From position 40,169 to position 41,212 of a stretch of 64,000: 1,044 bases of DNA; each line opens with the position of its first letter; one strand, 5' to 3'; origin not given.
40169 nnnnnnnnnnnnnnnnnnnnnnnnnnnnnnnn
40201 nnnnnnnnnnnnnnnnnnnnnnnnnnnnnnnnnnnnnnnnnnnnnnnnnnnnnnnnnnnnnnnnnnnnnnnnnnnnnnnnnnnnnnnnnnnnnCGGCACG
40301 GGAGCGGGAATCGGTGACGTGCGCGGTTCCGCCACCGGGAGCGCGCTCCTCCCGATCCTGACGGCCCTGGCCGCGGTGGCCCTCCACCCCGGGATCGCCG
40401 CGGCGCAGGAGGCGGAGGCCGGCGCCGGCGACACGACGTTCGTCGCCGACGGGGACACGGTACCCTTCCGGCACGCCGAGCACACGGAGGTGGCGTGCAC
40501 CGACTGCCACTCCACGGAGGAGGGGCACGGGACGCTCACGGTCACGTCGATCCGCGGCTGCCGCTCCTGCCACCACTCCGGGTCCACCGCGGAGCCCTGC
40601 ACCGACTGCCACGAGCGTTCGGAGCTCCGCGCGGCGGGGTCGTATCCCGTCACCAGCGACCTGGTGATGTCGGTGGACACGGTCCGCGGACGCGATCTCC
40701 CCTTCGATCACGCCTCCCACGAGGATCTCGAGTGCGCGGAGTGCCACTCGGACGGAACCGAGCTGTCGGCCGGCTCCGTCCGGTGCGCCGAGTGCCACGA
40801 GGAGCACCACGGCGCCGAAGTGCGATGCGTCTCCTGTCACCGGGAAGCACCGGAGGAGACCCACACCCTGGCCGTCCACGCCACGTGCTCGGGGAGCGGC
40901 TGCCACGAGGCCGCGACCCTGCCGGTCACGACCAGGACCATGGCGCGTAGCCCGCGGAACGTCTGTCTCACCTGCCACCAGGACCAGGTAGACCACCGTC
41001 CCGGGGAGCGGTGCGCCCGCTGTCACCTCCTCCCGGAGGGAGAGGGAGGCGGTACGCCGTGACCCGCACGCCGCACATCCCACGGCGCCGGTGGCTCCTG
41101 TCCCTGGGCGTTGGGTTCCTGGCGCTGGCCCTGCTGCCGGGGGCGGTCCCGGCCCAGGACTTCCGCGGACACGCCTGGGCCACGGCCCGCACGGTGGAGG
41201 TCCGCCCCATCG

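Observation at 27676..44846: Membrane-bound [NiFe]-hydrogenase operon placed back to back with a porin-cytochrome-type multihaem electron conduit cluster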

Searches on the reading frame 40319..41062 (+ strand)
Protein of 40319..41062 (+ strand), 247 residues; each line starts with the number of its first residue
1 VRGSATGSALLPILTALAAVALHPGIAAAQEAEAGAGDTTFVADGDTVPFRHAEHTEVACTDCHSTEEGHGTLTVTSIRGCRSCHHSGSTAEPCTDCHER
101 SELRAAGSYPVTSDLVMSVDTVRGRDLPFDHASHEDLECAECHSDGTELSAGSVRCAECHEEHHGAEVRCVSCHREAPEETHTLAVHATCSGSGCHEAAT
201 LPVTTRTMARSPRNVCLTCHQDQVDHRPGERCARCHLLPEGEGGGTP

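Call 7: search_protein_families(library=pfam, proteins=[window:40319-41062:+], max_evalue=0.01)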
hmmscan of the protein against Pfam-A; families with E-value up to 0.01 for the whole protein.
window:40319-41062:+ (247 aa): 3 families
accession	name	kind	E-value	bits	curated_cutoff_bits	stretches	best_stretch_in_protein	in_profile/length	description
PF02085.21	Cytochrom_CIII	-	6.8e-12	46.1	22.9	1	43-73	16-46/101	Class III cytochrome C family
PF14522.11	Cytochrome_C7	-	1.5e-06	28.3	24.8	0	50-99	3-67/67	Cytochrome c7 and related cytochrome c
PF14537.11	Cytochrom_c3_2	-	0.0053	17.6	25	0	151-174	55-78/79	Cytochrome c3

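Call 8: search_protein_families(library=ncbifam, proteins=[window:40319-41062:+], max_evalue=0.1)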
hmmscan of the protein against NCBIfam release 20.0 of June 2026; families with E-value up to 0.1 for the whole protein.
window:40319-41062:+ (247 aa): 4 families
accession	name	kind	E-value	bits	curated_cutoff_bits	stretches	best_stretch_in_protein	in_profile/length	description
NF043011.1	CytC7_Geobact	equivalog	0.0022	18.4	120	1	27-98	13-88/89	cytochrome c7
NF041781.1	mnquin_red_QrcA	equivalog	0.0069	16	180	1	48-148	31-129/174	menaquinone reductase multiheme cytochrome c subunit QrcA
TIGR04257.1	nanowire_3heme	domain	0.01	16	40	0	43-99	8-75/75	c(7)-type cytochrome triheme domain-containing protein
NF038038.1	cytoc_DsrJ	equivalog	0.097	13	100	0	57-98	90-121/121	sulfate reduction electron transfer complex DsrMKJOP subunit DsrJ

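Call 40: search_solved_structures(query=window:40319-41062:+, max_evalue=1)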
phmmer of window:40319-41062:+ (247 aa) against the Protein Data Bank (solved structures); distinct sequences matched with E-value up to 1: 34.
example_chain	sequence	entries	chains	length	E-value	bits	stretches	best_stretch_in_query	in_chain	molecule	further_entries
1wad_A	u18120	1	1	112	0.00021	24.3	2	159-197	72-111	CYTOCHROME C3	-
1qn0_A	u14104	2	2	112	0.00023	24.1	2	158-197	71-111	CYTOCHROME C3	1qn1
2a3m_A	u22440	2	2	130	0.0051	19.7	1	13-83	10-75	COG3005: Nitrate/TMAO reductases, membrane-bound tetraheme cytochrome c subunit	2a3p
3bxu_A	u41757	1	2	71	0.0061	19.5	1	121-175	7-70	Cytochrome c3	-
6btm_A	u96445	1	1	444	0.0071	19.3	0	46-143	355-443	Alternative Complex III subunit A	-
3sel_X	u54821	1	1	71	0.013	18.4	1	122-175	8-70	CYTOCHROME C7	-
4hb6_A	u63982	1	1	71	0.016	18.1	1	122-175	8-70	PpcA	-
1w7o_A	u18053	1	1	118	0.017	18.1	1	46-82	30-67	CYTOCHROME C3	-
3sj0_X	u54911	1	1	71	0.022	17.7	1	123-175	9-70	CYTOCHROME C7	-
3h33_A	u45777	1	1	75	0.023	17.6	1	127-176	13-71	Cytochrome c7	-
3sj1_X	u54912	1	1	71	0.028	17.4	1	122-175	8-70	CYTOCHROME C7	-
2cy3_A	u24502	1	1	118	0.029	17.3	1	45-82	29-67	CYTOCHROME C3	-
2n91_A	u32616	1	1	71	0.04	16.8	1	40-175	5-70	Cytochrome C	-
1d4c_A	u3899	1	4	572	0.062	16.2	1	129-177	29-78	FLAVOCYTOCHROME C FUMARATE REDUCTASE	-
1d4d_A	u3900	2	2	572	0.062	16.2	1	129-177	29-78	FLAVOCYTOCHROME C FUMARATE REDUCTASE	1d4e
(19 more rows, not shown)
